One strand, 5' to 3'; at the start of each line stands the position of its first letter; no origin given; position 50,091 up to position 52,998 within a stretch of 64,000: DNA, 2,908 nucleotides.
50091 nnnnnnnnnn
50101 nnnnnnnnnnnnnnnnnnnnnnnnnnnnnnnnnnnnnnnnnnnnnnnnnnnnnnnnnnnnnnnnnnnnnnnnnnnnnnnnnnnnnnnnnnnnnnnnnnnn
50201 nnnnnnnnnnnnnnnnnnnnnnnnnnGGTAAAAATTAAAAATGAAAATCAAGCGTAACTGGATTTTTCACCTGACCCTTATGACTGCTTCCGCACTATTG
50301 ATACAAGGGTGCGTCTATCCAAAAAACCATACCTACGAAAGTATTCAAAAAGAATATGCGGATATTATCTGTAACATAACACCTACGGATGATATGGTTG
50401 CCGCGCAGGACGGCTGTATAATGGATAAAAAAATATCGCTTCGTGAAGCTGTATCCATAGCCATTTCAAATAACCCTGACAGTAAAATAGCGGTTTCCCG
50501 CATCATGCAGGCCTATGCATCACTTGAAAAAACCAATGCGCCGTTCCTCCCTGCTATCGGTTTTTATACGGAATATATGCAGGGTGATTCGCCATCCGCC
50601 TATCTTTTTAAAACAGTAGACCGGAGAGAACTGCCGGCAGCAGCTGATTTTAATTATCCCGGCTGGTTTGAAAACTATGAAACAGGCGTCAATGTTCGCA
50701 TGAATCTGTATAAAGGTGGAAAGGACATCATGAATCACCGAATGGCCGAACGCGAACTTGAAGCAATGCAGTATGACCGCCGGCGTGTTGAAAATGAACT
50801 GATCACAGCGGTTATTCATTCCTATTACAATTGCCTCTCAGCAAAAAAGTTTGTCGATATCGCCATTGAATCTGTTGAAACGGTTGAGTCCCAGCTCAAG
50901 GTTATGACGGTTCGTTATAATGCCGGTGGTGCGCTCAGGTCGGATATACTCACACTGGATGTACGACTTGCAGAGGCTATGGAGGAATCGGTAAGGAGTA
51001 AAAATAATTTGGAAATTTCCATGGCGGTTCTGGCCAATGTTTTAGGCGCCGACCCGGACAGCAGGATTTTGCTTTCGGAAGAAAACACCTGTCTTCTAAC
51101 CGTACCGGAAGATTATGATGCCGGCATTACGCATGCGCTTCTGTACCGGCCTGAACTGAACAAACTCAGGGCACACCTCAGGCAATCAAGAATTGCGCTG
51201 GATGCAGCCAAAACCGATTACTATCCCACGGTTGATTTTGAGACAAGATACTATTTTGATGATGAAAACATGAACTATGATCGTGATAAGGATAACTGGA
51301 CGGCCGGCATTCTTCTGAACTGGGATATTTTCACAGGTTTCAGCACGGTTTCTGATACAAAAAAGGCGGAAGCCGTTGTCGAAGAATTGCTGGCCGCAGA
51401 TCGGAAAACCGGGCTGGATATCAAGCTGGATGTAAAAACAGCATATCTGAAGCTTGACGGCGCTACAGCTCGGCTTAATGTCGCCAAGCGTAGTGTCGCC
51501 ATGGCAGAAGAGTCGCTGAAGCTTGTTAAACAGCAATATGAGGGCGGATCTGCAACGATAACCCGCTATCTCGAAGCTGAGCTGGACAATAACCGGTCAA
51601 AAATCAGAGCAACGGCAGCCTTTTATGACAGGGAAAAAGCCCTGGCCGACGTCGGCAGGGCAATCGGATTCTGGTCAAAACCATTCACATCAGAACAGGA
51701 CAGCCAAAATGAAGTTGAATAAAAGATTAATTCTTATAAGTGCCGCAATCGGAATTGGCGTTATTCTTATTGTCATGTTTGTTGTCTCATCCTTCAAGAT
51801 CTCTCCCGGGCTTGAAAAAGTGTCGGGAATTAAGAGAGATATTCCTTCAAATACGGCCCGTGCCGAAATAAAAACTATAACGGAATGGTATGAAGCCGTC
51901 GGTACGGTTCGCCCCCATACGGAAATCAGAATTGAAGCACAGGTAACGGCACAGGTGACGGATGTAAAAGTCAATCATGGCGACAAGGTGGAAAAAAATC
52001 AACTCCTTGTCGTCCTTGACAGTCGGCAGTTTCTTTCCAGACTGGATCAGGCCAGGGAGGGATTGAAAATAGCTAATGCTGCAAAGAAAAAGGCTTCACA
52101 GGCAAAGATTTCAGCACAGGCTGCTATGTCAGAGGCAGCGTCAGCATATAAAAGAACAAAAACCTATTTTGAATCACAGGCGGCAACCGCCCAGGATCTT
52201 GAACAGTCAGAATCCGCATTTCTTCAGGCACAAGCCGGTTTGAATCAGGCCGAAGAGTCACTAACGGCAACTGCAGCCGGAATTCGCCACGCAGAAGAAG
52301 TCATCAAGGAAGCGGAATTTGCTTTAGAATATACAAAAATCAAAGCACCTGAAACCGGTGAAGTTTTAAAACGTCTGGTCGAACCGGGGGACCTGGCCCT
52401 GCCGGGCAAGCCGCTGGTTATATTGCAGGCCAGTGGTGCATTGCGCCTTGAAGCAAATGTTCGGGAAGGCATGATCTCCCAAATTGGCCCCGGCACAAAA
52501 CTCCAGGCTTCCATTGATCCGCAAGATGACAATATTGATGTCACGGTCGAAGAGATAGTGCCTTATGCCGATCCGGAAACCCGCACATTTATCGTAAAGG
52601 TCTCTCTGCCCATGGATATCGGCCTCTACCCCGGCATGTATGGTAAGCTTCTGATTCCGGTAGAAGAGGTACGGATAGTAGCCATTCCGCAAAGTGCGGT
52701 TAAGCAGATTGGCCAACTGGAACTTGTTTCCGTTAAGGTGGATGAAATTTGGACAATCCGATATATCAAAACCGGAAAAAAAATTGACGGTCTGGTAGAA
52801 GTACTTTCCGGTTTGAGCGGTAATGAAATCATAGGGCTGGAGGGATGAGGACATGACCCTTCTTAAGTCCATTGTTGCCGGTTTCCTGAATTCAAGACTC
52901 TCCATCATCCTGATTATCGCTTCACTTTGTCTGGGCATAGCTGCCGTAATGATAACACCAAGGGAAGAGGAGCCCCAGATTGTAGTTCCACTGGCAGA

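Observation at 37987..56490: Unusually large single-strand oxygen/ROS-defence supercluster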

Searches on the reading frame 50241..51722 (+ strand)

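Call 4: search_protein_families(library=pfam, proteins=[window:50241-51722:+], max_evalue=0.01)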
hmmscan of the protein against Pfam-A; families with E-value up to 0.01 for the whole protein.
window:50241-51722:+ (493 aa): 1 family
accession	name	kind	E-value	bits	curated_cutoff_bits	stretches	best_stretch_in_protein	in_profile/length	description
PF02321.23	OEP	-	1.6e-54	185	22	2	296-475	5-186/187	Outer membrane efflux protein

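Call 67: search_protein_families(library=ncbifam, proteins=[window:50241-51722:+], max_evalue=0.00001)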
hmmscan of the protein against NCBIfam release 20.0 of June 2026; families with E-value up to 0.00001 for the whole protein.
window:50241-51722:+ (493 aa): 6 families
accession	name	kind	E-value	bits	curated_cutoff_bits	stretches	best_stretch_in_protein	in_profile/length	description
TIGR01844.1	type_I_sec_TolC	subfamily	7.9e-40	137.1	225.15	2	177-463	102-385/414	TolC family outer membrane protein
TIGR01845.1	outer_NodT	subfamily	3.2e-26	92.2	210.05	1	67-476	59-458/460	efflux transporter outer membrane subunit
NF007002.0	PRK09465.1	equivalog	2.3e-19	69.3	495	1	72-455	31-403/460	outer membrane channel protein TolC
NF052390.1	efflux_OMP_AbuO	equivalog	1.2e-14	53.8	700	1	184-462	137-417/447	multidrug efflux outer membrane protein AbuO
NF007347.1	PRK09837.1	subfamily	1.2e-06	27.7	598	0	296-472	68-240/461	Cu(I)/Ag(I) efflux RND transporter outer membrane protein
NF033142.1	efflux_OM_AdeC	exception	2e-06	26.7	975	1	68-454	65-433/465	multidrug efflux RND transporter AdeABC outer membrane channel subunit AdeC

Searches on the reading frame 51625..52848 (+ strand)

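Call 4: search_protein_families(library=pfam, proteins=[window:51625-52848:+], max_evalue=0.01)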
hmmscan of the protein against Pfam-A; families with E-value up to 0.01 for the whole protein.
window:51625-52848:+ (407 aa): 3 families
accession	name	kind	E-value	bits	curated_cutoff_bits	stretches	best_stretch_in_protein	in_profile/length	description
PF16576.10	HlyD_D23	-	6e-16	58.8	30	1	92-339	9-213/214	Barrel-sandwich domain of CusB or HlyD membrane-fusion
PF13437.12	HlyD_3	-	5.5e-12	46.8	22.2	1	238-337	1-106/106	HlyD family secretion protein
PF00364.28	Biotin_lipoyl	-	3.9e-05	23.8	22.1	0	103-131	45-73/73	Biotin-requiring enzyme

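Call 67: search_protein_families(library=ncbifam, proteins=[window:51709-52848:+], max_evalue=0.00001)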
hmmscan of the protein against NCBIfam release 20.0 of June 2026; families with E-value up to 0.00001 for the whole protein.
window:51709-52848:+ (379 aa): 15 families
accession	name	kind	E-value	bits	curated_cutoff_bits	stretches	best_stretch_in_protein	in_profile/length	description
TIGR01730.1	RND_mfp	subfamily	1.4e-33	116.2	94.9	1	49-375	3-305/322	efflux RND transporter periplasmic adaptor subunit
TIGR00999.1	8a0102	subfamily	3.6e-33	114.8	319.3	1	124-371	20-258/271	CzcB/NccB family metal efflux transporter periplasmic adaptor subunit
TIGR00998.1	8a0101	subfamily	4.6e-19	68.6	390.8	1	72-276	42-272/334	EmrA/EmrK family multidrug efflux transporter periplasmic adaptor subunit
NF002939.0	PRK03598.1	equivalog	2.4e-17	63.1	393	1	74-275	46-271/332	secretion protein HlyD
NF007785.0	PRK10476.1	equivalog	3.3e-14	52.5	376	1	73-265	49-265/347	multidrug transporter subunit MdtN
NF008606.0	PRK11578.1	equivalog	8e-14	51.5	342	1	67-371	56-356/371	macrolide transporter subunit MacA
NF011715.0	PRK15136.1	equivalog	2.7e-13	49.3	563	1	72-264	61-271/390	multidrug efflux MFS transporter periplasmic adaptor subunit EmrA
TIGR02971.1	heterocyst_DevB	subfamily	8e-13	48.5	129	2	63-144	3-91/327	ABC exporter membrane fusion protein, DevB family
NF045680.1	DiMtlExpIhpB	equivalog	1.8e-10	40.3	450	1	202-372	131-303/326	divalent metal ion exporter adaptor subunit IhpB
NF008589.1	PRK11556.1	equivalog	1.8e-10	40.3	391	1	45-230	57-214/392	MdtA/MuxA family multidrug efflux RND transporter periplasmic adaptor subunit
TIGR03794.1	NHLM_micro_HlyD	equivalog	2.1e-09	36.8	156.2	0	130-243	170-288/421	NHLP bacteriocin system secretion protein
NF000272.2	OqxA_adapt_sub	exception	2.3e-09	36.7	835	1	49-235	44-202/391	multidrug efflux RND transporter periplasmic adaptor subunit OqxA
NF045904.1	RND-peri-MexE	equivalog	9.4e-09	34.6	714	0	55-189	46-175/390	multidrug efflux RND transporter periplasmic adaptor subunit MexE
NF033138.2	RND-peri-MexC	equivalog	2.9e-06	26.7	625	0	60-371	51-352/375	MexC family multidrug efflux RND transporter periplasmic adaptor subunit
NF007850.1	PRK10559.1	equivalog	3.1e-06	26.5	400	0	75-267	43-206/303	p-hydroxybenzoic acid efflux pump subunit AaeA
